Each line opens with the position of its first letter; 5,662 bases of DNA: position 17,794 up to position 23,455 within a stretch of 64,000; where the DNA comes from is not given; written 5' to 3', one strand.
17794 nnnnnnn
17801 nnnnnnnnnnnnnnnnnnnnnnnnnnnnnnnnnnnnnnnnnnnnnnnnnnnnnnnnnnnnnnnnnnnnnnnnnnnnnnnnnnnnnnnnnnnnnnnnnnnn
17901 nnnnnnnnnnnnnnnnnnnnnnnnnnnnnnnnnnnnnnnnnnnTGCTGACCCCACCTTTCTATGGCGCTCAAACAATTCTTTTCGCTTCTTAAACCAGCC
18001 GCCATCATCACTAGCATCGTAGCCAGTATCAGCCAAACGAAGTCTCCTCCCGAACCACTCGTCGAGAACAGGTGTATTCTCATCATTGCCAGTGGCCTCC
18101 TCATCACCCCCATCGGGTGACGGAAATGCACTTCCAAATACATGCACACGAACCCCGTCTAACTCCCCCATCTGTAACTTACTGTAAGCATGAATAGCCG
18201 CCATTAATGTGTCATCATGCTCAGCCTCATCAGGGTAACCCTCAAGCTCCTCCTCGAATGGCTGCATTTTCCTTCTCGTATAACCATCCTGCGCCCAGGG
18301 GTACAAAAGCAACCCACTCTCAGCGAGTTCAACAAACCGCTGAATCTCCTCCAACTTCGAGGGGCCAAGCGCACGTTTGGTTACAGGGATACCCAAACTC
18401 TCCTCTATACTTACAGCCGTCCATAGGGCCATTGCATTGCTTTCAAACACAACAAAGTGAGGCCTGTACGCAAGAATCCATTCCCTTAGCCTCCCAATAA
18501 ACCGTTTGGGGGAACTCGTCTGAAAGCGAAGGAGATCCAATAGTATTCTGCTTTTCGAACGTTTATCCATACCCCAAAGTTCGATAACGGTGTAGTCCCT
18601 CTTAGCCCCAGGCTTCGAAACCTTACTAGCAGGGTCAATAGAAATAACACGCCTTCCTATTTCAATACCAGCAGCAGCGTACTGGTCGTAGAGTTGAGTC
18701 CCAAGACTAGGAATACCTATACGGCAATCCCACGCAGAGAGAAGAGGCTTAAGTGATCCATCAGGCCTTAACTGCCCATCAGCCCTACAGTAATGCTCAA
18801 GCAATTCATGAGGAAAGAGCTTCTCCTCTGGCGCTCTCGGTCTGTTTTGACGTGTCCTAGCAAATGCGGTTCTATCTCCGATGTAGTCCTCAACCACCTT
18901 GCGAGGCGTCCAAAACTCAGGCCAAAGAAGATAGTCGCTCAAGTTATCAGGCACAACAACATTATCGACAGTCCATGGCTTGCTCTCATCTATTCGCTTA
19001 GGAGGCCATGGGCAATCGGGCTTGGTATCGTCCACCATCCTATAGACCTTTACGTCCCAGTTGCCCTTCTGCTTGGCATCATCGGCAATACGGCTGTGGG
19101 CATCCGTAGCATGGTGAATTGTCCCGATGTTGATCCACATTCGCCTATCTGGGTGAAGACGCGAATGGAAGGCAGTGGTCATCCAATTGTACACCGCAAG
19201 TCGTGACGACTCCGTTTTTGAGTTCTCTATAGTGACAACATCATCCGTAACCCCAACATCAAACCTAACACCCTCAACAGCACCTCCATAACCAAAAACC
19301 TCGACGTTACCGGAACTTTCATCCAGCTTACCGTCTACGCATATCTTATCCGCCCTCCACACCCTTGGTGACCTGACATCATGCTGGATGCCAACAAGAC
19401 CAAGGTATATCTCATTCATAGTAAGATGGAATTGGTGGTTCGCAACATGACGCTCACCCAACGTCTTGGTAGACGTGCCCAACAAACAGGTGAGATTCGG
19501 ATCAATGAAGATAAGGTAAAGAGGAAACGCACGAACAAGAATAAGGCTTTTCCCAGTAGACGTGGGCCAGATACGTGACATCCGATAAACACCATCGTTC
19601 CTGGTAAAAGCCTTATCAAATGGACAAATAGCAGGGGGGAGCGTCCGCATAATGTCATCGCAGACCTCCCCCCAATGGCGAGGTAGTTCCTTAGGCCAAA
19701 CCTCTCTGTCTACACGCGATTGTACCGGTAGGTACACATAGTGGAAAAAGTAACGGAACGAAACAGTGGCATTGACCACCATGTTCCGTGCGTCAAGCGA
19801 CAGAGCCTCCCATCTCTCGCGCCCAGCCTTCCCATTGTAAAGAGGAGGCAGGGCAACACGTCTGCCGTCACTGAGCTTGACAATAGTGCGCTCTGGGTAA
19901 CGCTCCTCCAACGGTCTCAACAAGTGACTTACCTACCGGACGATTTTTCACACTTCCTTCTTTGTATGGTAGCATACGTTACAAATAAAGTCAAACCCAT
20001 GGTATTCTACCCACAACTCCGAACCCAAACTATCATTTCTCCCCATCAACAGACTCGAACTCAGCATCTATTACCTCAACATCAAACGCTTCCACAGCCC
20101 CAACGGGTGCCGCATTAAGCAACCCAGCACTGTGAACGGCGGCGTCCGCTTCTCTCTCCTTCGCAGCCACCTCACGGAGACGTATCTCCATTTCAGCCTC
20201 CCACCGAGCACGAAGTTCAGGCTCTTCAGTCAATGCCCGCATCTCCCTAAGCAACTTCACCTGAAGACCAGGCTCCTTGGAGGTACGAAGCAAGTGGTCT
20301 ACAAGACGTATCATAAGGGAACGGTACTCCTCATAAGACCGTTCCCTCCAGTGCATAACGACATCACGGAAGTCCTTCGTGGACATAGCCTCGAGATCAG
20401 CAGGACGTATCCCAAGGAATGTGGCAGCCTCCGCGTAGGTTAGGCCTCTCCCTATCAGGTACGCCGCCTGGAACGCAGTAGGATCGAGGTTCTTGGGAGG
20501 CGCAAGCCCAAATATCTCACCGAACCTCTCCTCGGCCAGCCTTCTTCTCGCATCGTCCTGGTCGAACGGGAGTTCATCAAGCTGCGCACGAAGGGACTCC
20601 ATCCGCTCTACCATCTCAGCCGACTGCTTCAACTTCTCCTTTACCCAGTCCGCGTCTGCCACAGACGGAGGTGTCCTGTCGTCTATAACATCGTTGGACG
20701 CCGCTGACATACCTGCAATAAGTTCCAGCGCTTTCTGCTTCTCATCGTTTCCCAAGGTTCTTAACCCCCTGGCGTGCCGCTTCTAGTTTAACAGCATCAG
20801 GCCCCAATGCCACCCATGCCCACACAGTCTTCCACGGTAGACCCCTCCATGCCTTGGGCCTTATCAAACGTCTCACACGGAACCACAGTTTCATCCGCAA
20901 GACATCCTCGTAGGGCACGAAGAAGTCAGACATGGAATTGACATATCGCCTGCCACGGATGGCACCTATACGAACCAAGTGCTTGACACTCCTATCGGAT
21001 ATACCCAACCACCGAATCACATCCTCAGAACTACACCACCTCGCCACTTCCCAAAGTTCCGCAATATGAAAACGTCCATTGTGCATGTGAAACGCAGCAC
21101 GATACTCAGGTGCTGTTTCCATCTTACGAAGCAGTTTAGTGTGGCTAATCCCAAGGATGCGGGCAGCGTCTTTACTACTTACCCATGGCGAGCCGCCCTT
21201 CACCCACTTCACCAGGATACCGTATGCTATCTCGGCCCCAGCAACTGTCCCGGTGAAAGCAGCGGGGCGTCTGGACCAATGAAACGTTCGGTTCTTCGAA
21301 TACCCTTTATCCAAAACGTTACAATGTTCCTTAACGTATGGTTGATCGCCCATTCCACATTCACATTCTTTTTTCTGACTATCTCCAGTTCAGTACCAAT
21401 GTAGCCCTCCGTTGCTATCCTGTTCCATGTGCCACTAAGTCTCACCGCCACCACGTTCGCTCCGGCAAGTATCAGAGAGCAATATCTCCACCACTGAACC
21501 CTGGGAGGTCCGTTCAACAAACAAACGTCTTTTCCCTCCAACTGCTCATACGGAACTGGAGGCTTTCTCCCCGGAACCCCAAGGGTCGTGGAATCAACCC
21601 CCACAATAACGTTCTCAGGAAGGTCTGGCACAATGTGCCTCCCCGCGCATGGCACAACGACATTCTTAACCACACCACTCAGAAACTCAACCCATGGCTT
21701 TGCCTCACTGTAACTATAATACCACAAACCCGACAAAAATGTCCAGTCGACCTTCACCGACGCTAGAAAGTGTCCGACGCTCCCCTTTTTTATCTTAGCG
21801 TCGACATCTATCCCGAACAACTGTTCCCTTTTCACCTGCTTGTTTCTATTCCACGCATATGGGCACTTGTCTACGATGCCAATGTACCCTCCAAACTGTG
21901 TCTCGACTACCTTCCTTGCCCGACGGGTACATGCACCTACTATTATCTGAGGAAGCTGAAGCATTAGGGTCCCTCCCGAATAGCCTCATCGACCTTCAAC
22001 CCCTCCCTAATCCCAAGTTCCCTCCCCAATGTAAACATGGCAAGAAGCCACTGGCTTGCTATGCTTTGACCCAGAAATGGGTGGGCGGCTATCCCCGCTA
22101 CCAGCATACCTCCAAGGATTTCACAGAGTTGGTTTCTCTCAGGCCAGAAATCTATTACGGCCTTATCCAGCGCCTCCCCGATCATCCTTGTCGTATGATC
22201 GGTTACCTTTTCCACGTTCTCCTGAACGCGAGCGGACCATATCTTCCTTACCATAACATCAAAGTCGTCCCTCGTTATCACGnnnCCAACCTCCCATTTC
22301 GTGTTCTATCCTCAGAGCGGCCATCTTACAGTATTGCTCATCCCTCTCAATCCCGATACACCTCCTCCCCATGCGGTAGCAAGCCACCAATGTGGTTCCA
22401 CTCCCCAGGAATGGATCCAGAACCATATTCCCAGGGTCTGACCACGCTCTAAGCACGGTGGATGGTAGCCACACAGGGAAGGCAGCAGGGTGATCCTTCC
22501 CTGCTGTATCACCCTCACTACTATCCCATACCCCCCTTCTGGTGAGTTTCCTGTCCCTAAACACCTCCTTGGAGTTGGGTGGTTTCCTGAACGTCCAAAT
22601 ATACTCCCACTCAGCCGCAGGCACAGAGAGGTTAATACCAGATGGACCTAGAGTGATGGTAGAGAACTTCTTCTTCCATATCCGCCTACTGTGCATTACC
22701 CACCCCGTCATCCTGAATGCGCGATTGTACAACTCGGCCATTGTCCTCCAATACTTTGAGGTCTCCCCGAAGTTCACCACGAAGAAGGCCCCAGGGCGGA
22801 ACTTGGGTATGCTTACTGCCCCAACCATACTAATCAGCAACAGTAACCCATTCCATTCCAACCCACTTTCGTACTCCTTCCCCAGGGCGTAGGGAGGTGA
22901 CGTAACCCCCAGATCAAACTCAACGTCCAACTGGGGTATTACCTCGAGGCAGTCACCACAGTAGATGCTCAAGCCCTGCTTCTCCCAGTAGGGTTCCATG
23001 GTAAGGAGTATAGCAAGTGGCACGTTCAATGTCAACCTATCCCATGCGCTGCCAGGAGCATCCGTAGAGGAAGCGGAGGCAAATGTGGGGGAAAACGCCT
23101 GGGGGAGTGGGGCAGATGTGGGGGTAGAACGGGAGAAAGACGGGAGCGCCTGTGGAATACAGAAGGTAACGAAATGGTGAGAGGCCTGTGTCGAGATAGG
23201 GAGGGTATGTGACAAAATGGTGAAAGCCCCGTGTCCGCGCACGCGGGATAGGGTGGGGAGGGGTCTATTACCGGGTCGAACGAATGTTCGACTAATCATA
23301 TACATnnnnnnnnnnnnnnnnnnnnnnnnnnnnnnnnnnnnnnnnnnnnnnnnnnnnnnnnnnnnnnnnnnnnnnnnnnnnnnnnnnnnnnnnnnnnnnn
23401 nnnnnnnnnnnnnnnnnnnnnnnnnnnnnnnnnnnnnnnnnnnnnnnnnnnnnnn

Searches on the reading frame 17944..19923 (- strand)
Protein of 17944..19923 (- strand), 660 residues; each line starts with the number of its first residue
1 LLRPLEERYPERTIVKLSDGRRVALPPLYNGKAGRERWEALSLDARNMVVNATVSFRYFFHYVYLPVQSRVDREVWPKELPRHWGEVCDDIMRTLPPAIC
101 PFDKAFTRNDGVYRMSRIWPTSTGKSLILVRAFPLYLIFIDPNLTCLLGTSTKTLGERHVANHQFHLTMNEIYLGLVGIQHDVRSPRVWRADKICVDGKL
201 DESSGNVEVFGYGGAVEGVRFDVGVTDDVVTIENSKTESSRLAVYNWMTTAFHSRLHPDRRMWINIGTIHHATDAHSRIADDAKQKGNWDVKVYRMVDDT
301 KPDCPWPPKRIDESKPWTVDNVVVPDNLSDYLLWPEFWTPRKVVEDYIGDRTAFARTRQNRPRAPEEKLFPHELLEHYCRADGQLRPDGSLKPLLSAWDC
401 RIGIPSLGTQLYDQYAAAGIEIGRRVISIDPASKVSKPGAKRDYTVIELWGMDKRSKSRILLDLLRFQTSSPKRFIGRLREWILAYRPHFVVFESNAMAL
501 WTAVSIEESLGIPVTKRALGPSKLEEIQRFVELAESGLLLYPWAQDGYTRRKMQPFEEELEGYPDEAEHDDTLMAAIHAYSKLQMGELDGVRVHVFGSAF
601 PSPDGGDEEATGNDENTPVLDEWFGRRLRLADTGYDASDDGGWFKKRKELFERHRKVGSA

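Call 14: search_protein_families(library=pfam, proteins=[window:17944-19923:-], max_evalue=0.01)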
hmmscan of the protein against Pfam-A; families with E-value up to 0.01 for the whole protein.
window:17944-19923:- (660 aa): 1 family
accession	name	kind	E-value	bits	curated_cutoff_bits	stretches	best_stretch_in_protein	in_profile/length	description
PF17289.8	Terminase_6C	-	0.00058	20.3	22.6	1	427-582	1-154/155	Terminase RNaseH-like domain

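Call 15: search_protein_families(library=phrogs, proteins=[window:17944-19923:-], max_evalue=0.001)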
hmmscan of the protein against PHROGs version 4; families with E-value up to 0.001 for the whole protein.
window:17944-19923:- (660 aa): 3 families
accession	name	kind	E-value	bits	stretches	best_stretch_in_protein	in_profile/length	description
phrog_38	-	head and packaging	2.1e-52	179.8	1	35-593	258-713/760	terminase large subunit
phrog_4758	-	head and packaging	1e-09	39.1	1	120-299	65-239/243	terminase large subunit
phrog_5573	-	head and packaging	0.00038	21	0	346-573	42-224/250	terminase large subunit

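Call 22: find_related_loci(query=window:17944-19923:-, collection=viral_contigs, flank=10000)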
Query window:17944-19923:- (660 aa) in viral_contigs; peptide patterns used: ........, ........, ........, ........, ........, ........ (x = any residue, [..] = any of these).
5 stretches matched a pattern; 1 encode a relative of the query (tblastn E <= 1e-3); 1 distinct loci.
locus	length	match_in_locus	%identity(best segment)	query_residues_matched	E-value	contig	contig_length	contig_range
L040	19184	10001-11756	63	5-599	0e+0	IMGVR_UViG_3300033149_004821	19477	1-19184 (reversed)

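Call 32: find_related_loci(query=window:17944-19923:-, collection=genome_contigs, flank=10000)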
Query window:17944-19923:- (660 aa) in genome_contigs; peptide patterns used: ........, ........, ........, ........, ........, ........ (x = any residue, [..] = any of these).
11 stretches matched a pattern, but none encodes a relative of the query by tblastn (E <= 1e-3).

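Call 39: find_homologous_proteins(query=window:17944-19923:-, max_evalue=1e-20)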
Query window:17944-19923:- (660 aa): 8 proteins with E <= 1e-20 among 8000 candidates.
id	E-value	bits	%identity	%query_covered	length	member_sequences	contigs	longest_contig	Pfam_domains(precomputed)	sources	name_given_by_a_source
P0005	0.0e+0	1452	95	100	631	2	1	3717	-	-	-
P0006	1.5e-258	878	62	92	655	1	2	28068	-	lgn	-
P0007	3.8e-252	857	59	90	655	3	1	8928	PF17289.9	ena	-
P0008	4.2e-224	764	58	87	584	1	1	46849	PF17289.9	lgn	-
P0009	1.5e-215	736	60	79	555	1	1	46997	-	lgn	-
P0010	2.0e-215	735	55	93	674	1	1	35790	PF17289.9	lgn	-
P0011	5.8e-185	635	64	63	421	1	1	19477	-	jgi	-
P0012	8.1e-77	277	42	54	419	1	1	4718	-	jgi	jgi:hypothetical protein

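Call 40: find_encoding_contigs(protein=P0005, flank=10000, max_places=3)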
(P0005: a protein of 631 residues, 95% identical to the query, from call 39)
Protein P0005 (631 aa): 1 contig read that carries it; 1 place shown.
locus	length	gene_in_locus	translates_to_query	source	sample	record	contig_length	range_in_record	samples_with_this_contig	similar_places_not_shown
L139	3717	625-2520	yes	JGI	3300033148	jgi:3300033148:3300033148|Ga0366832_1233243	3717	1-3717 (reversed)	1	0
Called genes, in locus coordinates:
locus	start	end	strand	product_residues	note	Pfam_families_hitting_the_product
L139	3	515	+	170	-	?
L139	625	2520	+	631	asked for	-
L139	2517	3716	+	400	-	?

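Call 41: find_encoding_contigs(protein=P0006, flank=10000, max_places=3)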
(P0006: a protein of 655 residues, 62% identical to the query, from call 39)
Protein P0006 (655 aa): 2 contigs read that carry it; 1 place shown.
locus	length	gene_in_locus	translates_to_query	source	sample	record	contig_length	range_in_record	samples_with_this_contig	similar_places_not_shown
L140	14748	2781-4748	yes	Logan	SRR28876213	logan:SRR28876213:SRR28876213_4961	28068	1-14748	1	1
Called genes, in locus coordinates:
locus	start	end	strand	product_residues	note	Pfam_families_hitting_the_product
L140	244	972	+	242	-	-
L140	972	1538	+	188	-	-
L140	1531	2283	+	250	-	-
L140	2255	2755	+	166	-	-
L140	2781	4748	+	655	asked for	-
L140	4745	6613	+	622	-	PF04860:Phage_portal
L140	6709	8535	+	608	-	-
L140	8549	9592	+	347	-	-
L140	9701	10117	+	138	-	-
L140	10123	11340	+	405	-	PF01075:Glyco_transf_9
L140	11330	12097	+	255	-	-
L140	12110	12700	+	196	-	-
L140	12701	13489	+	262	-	-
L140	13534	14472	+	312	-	PF18906:Phage_tube_2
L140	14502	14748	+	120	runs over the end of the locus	-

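Call 42: find_encoding_contigs(protein=P0008, flank=10000, max_places=3)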
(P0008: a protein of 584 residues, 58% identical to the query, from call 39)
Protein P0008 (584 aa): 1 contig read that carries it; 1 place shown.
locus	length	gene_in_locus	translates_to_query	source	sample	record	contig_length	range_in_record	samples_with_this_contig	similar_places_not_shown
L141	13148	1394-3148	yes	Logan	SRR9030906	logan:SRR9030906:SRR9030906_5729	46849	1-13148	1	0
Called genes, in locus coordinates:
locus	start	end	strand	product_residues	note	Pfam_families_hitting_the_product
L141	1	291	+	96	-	?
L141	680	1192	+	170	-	-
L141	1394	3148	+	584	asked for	PF17289:Terminase_6C (faint)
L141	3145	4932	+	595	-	PF04860:Phage_portal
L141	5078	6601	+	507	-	-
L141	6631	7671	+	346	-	-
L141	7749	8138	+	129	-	-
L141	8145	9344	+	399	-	PF01075:Glyco_transf_9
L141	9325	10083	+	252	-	-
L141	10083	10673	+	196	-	-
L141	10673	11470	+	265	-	-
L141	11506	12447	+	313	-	-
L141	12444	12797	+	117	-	-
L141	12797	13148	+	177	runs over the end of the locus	-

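Call 43: find_encoding_contigs(protein=P0009, flank=10000, max_places=3)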
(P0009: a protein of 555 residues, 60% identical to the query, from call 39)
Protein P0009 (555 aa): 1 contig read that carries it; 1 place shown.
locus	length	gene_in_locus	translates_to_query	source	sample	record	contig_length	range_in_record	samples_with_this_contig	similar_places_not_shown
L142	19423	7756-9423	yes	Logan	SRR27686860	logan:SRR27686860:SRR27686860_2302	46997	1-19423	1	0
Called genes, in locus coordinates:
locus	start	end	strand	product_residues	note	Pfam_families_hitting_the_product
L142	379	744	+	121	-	-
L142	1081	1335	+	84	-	PF01381:HTH_3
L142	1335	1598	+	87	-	-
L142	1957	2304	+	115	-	-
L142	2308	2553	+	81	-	-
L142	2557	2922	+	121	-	-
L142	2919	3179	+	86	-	-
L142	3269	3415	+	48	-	-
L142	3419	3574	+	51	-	-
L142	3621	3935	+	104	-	-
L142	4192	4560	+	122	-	-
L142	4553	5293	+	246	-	-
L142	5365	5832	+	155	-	-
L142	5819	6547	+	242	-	-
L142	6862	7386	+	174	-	PF00782:DSPc (weak)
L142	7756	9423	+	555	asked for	-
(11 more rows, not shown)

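Call 44: find_encoding_contigs(protein=P0010, flank=10000, max_places=3)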
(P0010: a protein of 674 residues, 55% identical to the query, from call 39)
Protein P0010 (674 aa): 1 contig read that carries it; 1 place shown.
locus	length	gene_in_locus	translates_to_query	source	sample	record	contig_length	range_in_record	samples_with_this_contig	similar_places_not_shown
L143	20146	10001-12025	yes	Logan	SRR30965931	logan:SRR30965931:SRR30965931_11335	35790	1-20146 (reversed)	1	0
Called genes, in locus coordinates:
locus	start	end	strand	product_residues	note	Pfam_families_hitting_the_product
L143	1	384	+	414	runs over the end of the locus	-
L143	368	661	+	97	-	-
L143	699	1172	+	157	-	-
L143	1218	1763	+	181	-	-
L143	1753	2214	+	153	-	-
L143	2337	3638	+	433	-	PF01555:N6_N4_Mtase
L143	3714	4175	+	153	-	-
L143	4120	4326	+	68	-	-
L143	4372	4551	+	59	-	-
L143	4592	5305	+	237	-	PF21448:DNMK (faint)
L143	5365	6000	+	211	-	PF05063:MT-A70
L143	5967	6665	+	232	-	-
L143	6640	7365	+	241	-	-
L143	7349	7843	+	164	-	-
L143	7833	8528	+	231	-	-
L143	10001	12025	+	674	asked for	PF17289:Terminase_6C (weak)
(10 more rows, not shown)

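Call 45: find_encoding_contigs(protein=P0007, flank=10000, max_places=3)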
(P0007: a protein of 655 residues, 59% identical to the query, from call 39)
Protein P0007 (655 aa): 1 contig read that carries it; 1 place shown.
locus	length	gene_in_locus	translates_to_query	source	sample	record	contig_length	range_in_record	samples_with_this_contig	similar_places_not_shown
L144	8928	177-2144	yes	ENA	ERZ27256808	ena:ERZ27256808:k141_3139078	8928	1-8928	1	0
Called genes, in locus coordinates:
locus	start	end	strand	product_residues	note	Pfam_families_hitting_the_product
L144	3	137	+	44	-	?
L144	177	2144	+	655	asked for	PF17289:Terminase_6C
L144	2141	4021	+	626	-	PF04860:Phage_portal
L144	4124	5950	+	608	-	-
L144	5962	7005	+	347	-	-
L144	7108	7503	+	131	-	-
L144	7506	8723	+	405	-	PF01075:Glyco_transf_9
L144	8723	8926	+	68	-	?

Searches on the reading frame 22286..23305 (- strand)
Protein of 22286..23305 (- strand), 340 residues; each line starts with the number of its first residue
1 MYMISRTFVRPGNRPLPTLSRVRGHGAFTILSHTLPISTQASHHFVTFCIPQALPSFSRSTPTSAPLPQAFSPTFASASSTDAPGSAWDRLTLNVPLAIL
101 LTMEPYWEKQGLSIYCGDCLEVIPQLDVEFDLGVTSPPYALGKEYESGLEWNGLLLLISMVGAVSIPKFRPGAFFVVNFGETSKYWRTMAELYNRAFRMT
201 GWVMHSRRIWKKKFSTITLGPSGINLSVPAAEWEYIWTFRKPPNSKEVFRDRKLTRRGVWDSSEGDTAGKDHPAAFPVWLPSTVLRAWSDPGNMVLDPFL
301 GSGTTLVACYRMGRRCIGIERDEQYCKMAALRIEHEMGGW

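Call 14: search_protein_families(library=pfam, proteins=[window:22286-23305:-], max_evalue=0.01)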
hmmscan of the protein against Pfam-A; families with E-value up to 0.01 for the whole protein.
window:22286-23305:- (340 aa): 1 family
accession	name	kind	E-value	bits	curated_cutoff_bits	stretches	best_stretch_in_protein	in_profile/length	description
PF01555.25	N6_N4_Mtase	-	7.7e-29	101.7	26.7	1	131-329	2-219/221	DNA methylase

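Call 15: search_protein_families(library=phrogs, proteins=[window:22286-23305:-], max_evalue=0.001)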
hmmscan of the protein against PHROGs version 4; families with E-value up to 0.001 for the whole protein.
window:22286-23305:- (340 aa): 12 families
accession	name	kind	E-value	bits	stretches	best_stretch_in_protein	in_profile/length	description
phrog_67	-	other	6.5e-44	152.1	1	102-335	114-345/743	DNA methyltransferase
phrog_498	-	other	1.4e-27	97.5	1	127-337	220-424/633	DNA methyltransferase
phrog_3008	-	other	1.1e-17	65.2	1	268-335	146-213/244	DNA methyltransferase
phrog_8769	-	other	4.9e-15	56.1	1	290-336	10-56/71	methyltransferase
phrog_23085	-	unknown function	1.6e-14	54.7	1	235-332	7-104/138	-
phrog_18293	-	other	5.2e-13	50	1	271-335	45-109/119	methyltransferase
phrog_23148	-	unknown function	3.6e-11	44.4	1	269-333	82-146/165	-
phrog_6952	-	other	3e-09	38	1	268-326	110-168/181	DNA methyltransferase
phrog_18146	-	other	3.2e-08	33.9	1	273-320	50-98/452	DNA methyltransferase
phrog_16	-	DNA, RNA and nucleotide metabolism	1.2e-05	24.8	1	283-330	859-906/986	DNA helicase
phrog_6025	-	other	0.00054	20.6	1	104-154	4-55/192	DNA methyltransferase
phrog_12517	-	unknown function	0.00079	19.7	0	267-324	81-138/316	-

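Call 49: find_encoding_contigs(protein=window:22286-23305:-, flank=6000, max_places=6)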
Protein window:22286-23305:- (340 aa): no gene with exactly this product is on record in the collection.
